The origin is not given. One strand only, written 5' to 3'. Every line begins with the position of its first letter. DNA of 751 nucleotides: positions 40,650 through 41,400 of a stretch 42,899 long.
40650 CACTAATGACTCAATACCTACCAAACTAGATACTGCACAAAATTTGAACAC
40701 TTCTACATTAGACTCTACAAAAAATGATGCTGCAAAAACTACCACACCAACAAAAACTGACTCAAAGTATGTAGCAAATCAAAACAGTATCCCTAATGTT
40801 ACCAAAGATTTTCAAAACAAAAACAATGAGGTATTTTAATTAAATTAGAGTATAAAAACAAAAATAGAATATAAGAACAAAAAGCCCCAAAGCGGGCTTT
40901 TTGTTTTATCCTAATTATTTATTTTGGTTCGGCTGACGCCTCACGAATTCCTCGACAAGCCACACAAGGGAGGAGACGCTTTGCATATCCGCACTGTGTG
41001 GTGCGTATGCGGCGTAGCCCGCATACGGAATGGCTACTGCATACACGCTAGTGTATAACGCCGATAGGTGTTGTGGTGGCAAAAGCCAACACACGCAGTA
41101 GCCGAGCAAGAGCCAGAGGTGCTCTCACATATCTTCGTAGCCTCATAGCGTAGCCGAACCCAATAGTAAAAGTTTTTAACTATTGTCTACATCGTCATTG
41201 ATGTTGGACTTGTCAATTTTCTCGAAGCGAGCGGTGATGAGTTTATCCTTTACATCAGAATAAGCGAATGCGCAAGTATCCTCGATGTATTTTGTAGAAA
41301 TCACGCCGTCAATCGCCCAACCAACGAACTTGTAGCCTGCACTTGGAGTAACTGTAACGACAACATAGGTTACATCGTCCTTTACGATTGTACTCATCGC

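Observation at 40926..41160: GC-rich 235-nt multi-helix element between two accessory genes: candidate novel structured RNA (or MITE-like element)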

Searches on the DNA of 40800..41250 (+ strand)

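Call 5: search_rna_families(source=window, start=40800, end=41250, threshold=evalue, max_evalue=10, show_alignments=3)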
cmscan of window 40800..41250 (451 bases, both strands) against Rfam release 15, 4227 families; matches with E-value up to 10: 27.
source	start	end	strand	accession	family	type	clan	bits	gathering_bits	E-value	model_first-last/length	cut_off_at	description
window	40852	40930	-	RF01770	rimP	Cis-reg; leader;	-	28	47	0.015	1-102/102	no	Gammaprotebacteria rimP leader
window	40848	40925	+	RF01770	rimP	Cis-reg; leader;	-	24.8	47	0.073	1-102/102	no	Gammaprotebacteria rimP leader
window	40850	40906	+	RF02495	ohsC_RNA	Gene; antitoxin;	-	21.9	50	0.57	1-77/77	no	Oppression of Hydrophobic ORF by sRNA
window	40877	40942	-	RF02057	STnc40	Gene; sRNA;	-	21.2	45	0.29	1-70/70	no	Salmonella enterica sRNA STnc40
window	40855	40918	-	RF00834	mir-268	Gene; miRNA;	-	20.5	47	0.38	1-89/89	no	mir-268 microRNA precursor family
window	40855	40925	+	RF04128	MIR8562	Gene; miRNA;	-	20.3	211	0.16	74-169/242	no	MIR8562 microRNA precursor family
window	40881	40933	-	RF02844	RefA9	Gene; antisense;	-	19.9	49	1.3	1-64/64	no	Enterococcus sRNA A9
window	40831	40906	+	RF00506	Thr_leader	Cis-reg; leader;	-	19.7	55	0.26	1-118/118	no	Threonine operon leader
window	40853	40927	-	RF03616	MIR1888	Gene; miRNA;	-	19.3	72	0.46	1-101/101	no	MIR1888 microRNA precursor family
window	40855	40925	-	RF00971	mir-578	Gene; miRNA;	-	18.3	98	1.4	1-84/84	no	mir-578 microRNA precursor family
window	40876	40905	+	RF02063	STnc350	Gene; sRNA;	-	16.8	60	1.7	32-64/68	no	Salmonella enterica sRNA STnc350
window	40860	40922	+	RF00834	mir-268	Gene; miRNA;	-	16.4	47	4.9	1-89/89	no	mir-268 microRNA precursor family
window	40838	40914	+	RF02860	Arrc14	Gene; sRNA;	-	16.3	99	7.3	1-167/167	no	Actinobacillus sRNA 14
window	40872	40922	-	RF02063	STnc350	Gene; sRNA;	-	16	60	2.6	1-68/68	no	Salmonella enterica sRNA STnc350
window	40879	40912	-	RF02438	SpF51_sRNA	Gene; sRNA;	-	15.6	50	3.9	1-45/45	no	Streptococcus sRNA SpF51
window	40982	41047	+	RF03343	mir-3347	Gene; miRNA;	-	14.7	124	3.8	1-106/106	no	mir-3347 microRNA precursor family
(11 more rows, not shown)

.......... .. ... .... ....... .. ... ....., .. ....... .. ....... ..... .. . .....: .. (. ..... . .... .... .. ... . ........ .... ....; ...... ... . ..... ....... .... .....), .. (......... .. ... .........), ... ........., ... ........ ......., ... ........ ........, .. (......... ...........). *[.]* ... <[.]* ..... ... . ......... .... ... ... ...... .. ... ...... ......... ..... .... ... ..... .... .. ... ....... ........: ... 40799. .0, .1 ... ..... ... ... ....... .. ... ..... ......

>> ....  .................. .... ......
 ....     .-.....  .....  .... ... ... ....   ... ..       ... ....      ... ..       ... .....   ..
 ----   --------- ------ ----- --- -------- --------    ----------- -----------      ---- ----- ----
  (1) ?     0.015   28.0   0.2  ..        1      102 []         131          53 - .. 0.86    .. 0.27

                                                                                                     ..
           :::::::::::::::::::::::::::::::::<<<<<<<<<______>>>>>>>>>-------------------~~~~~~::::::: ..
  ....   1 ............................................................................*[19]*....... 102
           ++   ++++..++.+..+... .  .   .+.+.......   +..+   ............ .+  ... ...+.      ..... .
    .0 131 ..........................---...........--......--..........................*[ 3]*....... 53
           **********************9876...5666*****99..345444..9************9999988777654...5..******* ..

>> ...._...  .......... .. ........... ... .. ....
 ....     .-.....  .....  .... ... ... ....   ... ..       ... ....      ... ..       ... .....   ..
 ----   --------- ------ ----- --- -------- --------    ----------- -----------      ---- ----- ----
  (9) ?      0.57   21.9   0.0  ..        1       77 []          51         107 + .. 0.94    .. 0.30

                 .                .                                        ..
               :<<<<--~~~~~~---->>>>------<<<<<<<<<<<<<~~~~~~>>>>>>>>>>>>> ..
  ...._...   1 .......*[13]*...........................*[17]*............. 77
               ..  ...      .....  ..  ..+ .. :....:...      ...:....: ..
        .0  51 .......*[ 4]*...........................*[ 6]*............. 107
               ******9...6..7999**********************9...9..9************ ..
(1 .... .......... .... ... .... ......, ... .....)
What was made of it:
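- On Any Rfam 15 family (SRP, tmRNA, RNase P, 6S, riboswitches, ribozymes, group II intron domains, HEARO/OLE/GOLLD/ROOL and others): At E<=10 every hit but one falls on the terminator at 40830-40972, and the single hit inside the element is noise (mir-3347, 14.7 bits against 124) (call 5).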

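Call 10: search_dna_similar(query=window:40850-41250:+, collection=phages, mode=distant, max_rows=40)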
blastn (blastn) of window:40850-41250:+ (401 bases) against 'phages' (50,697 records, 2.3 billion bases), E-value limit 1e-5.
No match.

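Call 18: search_dna_similar(query=window:40926-41160:+, collection=plasmids, mode=distant, max_evalue=1)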
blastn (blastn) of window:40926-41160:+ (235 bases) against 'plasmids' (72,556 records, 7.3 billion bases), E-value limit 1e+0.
No match.
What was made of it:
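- Nothing in phage or plasmid collections (calls 10, 18).
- Tried and rejected: Phage and plasmid BLAST in distant mode: nothing (calls 10, 18).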

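Call 41: build_rna_model(alignment_id=A2, structure=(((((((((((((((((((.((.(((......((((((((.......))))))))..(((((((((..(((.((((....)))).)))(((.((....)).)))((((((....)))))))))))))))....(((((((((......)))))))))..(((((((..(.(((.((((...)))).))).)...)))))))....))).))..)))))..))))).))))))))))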
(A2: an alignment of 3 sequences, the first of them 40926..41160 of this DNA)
Model R1 built from alignment A2 (3 sequences, 235 columns); structure: as given.
model positions 235; base pairs 83; branch points 5; effective number of sequences 0.55; information 0.589 bits per position. Calibrated on 0.2 Mb of random sequence (short: E-values are rough).
structure used (alignment columns):
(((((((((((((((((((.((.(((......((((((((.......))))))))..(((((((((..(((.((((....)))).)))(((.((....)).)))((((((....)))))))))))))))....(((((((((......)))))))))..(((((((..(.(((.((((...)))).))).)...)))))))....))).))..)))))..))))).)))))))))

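Call 42: search_with_rna_model(model_id=R1, sources=[window, L011, L012, L013, L014, L015, L016, L017, L018, L019, L020, L021, L022, L023, L024, L025, L026, L027, L028, L029, L030, L031, L032, L033, L034, L035, L036, L037, L038, L039, L040, L041, L042, L043, L044, L045, L046, L047, L048, L049, L050, L051, L052, L053, L054, L055, L056, L057, L058, L059, L060, L061, L062, L063, L064, L065, L066, L067, L068, L069, L070, L071, L072, L073, L074, L075, L076, L077, L078, L079, L080, L081, L082, L083, L084, L085, L086, L087, L088, L089, L090, L092, L093, L001], max_evalue=10)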
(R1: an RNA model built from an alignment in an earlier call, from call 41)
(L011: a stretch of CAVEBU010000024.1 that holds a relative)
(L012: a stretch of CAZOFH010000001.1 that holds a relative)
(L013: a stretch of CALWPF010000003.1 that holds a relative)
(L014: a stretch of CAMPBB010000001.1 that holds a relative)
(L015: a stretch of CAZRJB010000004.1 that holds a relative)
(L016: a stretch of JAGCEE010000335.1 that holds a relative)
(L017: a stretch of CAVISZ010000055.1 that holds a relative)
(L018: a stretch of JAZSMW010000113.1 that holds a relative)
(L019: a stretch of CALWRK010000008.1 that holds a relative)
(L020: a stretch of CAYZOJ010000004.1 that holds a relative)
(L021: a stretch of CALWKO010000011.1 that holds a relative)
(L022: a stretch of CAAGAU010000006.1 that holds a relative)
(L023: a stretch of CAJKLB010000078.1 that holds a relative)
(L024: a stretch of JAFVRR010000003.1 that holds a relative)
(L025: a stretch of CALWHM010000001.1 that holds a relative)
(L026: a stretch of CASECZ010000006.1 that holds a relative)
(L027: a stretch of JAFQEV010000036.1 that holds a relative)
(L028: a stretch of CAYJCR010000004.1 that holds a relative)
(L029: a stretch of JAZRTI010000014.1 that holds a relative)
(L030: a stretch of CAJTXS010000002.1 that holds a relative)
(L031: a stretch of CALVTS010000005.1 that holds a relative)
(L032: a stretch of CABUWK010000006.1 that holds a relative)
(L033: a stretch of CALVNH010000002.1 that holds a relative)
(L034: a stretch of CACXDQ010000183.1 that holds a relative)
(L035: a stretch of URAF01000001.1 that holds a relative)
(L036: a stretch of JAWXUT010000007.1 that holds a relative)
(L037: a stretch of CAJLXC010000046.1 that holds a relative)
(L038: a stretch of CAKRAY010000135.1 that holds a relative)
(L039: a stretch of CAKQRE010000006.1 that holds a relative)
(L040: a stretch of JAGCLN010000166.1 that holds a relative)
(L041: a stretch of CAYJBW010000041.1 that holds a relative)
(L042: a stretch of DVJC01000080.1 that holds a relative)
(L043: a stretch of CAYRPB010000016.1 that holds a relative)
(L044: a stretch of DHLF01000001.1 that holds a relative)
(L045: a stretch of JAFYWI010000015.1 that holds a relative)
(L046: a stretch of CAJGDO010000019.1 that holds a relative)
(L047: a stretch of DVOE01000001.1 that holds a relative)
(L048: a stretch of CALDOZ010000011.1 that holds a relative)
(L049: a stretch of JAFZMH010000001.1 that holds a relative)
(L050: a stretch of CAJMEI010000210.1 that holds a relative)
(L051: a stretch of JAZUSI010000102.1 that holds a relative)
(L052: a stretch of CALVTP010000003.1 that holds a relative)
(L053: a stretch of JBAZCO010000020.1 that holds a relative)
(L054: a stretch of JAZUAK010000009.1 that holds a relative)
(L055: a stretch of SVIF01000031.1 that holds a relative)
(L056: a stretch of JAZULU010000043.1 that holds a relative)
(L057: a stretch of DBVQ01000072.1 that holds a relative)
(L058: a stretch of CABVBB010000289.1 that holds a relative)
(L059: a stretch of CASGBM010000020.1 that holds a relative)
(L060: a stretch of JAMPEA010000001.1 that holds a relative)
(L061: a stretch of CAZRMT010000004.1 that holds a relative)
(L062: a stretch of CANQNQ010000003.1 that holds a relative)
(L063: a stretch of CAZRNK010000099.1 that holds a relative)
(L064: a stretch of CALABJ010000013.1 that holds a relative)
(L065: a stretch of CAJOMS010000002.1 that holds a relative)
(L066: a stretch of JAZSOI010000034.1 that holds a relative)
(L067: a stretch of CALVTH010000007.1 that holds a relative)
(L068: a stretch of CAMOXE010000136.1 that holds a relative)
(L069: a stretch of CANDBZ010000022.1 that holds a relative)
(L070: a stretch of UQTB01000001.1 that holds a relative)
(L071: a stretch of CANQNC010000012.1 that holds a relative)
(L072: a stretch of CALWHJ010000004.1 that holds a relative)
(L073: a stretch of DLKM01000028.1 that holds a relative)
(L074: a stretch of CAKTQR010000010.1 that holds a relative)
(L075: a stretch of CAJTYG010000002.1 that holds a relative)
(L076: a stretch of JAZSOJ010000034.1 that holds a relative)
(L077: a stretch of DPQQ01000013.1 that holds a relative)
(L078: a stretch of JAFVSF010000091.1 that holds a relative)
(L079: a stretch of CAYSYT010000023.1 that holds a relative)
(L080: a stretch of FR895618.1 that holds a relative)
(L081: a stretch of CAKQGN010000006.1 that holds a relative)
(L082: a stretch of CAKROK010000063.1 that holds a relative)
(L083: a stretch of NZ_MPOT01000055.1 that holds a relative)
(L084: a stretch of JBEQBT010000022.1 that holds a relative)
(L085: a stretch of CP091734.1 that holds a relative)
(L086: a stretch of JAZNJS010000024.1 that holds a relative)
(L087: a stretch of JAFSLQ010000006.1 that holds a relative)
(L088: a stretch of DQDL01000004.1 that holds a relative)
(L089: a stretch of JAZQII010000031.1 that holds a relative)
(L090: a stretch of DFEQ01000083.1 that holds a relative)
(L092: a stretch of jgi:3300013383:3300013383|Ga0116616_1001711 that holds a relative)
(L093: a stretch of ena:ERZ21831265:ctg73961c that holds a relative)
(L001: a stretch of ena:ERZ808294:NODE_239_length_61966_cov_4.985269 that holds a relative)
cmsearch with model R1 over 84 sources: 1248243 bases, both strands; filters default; matches with E-value up to 10: 4.
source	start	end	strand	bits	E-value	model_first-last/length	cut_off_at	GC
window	40926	41160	-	291.4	8.8e-86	1-235/235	no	0.56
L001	7808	8042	+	291.4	8.8e-86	1-235/235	no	0.56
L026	1392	1411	+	10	1.5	69-88/235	no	0.7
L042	9166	9208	-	7.7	7.8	1-235/235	no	0.7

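Call 55: search_with_rna_model(model_id=R1, sources=[L095, L096, L092, L093], max_evalue=10, filters=off)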
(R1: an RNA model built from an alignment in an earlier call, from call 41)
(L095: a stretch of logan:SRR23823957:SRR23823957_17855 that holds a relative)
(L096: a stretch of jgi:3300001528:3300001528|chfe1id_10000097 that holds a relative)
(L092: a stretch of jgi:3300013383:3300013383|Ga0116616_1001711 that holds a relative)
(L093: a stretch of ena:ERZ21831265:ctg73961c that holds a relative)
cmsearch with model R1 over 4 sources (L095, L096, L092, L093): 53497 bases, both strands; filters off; matches with E-value up to 10: 88.
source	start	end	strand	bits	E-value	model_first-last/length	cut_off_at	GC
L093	4412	4444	-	10.5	0.046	1-235/235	no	0.55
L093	14341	14373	-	10.5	0.046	1-235/235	no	0.55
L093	6111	6179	-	10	0.067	59-128/235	no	0.59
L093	16040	16108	-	10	0.067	59-128/235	no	0.59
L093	8444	8476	-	8.2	0.23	1-235/235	no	0.52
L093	18373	18405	-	8.2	0.23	1-235/235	no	0.52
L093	9599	9632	-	6.6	0.71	1-235/235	no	0.62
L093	19527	19560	-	6.6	0.71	1-235/235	no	0.62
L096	12305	12345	-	6.4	0.83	1-235/235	no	0.24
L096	402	459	-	6.3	0.86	1-235/235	no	0.38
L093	3068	3109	+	6.2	0.96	1-235/235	no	0.69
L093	12997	13038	+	6.2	0.96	1-235/235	no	0.69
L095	9858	9894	+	6.2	0.96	1-235/235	no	0.49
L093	4412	4444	+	5.9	1.1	1-235/235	no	0.55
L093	14341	14373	+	5.9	1.1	1-235/235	no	0.55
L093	3068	3109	-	5.9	1.2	1-235/235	no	0.69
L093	12997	13038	-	5.9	1.2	1-235/235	no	0.69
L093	8444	8476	+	5.8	1.2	1-235/235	no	0.52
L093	18373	18405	+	5.8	1.2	1-235/235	no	0.52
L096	12305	12345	+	5.7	1.4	1-235/235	no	0.24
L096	9599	9628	+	5.5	1.5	1-235/235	no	0.37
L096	4371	4453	-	5.3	1.8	1-235/235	no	0.37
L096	7867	7909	+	5.3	1.8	1-235/235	no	0.56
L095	6738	6779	+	5.2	1.9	1-235/235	no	0.38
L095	10607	10680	+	5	2.1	1-235/235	no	0.43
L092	2426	2466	+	4.9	2.3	1-235/235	no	0.59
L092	4191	4234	+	4.8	2.5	1-235/235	no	0.45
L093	2560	2585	-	4.8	2.6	1-235/235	no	0.38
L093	1455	1478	+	4.7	2.6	1-235/235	no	0.62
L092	4055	4089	-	4.6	2.8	1-235/235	no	0.46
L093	6626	6654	-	4.6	2.9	1-235/235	no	0.66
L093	16555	16583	-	4.6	2.9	1-235/235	no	0.66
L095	893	944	+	4.5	3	1-235/235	no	0.33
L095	5545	5602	+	4.3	3.6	1-235/235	no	0.28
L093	961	1033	-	4.2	3.8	1-235/235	no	0.6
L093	11200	11272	-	4.2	3.8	1-235/235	no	0.6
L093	21127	21199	-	4.2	3.8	1-235/235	no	0.6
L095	8758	8781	-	4.2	3.9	1-235/235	no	0.5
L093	1508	1534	-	4.1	3.9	1-235/235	no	0.63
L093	6525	6583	+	4.1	3.9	1-235/235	no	0.47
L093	16454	16512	+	4.1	3.9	1-235/235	no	0.47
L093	12093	12123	-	4.1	4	1-235/235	no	0.65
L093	22020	22050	-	4.1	4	1-235/235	no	0.65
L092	3420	3447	+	4.1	4.2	1-235/235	no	0.68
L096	9273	9307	+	4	4.2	1-235/235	no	0.34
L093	1456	1477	-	4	4.3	135-156/235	no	0.64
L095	2229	2275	+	4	4.4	1-235/235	no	0.47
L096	5263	5296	-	3.9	4.5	1-235/235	no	0.24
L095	2659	2688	+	3.9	4.6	1-235/235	no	0.3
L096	9270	9310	-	3.9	4.7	1-235/235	no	0.34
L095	2659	2688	-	3.9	4.7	1-235/235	no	0.3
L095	6424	6476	-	3.7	5.5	1-235/235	no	0.28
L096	2457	2497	-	3.6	5.5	1-235/235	no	0.37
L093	9929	9990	+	3.6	5.7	1-235/235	no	0.53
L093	19857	19918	+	3.6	5.7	1-235/235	no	0.53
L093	961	1033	+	3.6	5.7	1-235/235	no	0.6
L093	11200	11272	+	3.6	5.7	1-235/235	no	0.6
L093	21127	21199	+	3.6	5.7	1-235/235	no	0.6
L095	8070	8089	+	3.6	5.8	69-88/235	no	0.7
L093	9599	9632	+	3.5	6.3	1-235/235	no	0.62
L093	19527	19560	+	3.5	6.3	1-235/235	no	0.62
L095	5923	5961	-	3.4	6.4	1-235/235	no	0.41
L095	3728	3787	-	3.4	6.5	1-235/235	no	0.47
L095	8758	8781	+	3.4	6.8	1-235/235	no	0.5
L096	9603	9624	-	3.3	6.9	1-235/235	no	0.45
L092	3420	3447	-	3.3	6.9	1-235/235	no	0.68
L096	13526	13577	+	3.3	7.1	1-235/235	no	0.37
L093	11780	11878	+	3.3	7.1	1-235/235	no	0.55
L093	21707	21805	+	3.3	7.1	1-235/235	no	0.55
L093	5868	6002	-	3.2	7.5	1-235/235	no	0.53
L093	15797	15931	-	3.2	7.5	1-235/235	no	0.53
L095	2001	2055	-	3.2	7.8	1-235/235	no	0.49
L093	12498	12525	-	3.1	8.3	1-235/235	no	0.79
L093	2719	2771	+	3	8.5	1-235/235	no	0.64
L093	12465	12517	+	3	8.5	1-235/235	no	0.64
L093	12648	12700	+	3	8.5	1-235/235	no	0.64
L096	6034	6084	-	3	8.6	1-235/235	no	0.49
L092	2771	2842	-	3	8.9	1-235/235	no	0.51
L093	2902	2954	+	3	8.9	1-235/235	no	0.6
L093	12831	12883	+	3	8.9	1-235/235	no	0.6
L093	1107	1136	+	2.9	9.1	1-235/235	no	0.57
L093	11346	11375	+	2.9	9.1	1-235/235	no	0.57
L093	21273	21302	+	2.9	9.1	1-235/235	no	0.57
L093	8895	8934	+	2.9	9.4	1-235/235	no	0.38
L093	4927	4969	-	2.8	9.8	1-235/235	no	0.53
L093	14856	14898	-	2.8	9.8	1-235/235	no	0.53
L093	4584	4619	-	2.8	9.8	1-235/235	no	0.28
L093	14513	14548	-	2.8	9.8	1-235/235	no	0.28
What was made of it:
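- Tried and rejected: Covariance model built from the single sequence plus its MFE structure (call 41): only self in 1.25 Mb, including with filters off on the most relevant loci (calls 42, 55).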

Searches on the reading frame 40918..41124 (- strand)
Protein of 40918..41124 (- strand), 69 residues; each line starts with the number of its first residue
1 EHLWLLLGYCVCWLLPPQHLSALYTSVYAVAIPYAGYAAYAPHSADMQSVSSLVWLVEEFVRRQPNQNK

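Call 48: search_protein_representatives(protein=window:40918-41124:-)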
Query: 69 residues. Proteins with E-value up to 0.001 (for the whole library): 0; up to 1e-10: 0; up to 1e-30: 0. The best 0 are listed.
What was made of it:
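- Tried and rejected: The 69-aa frame searched against 1.84 billion representatives gave 0 hits (call 48).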
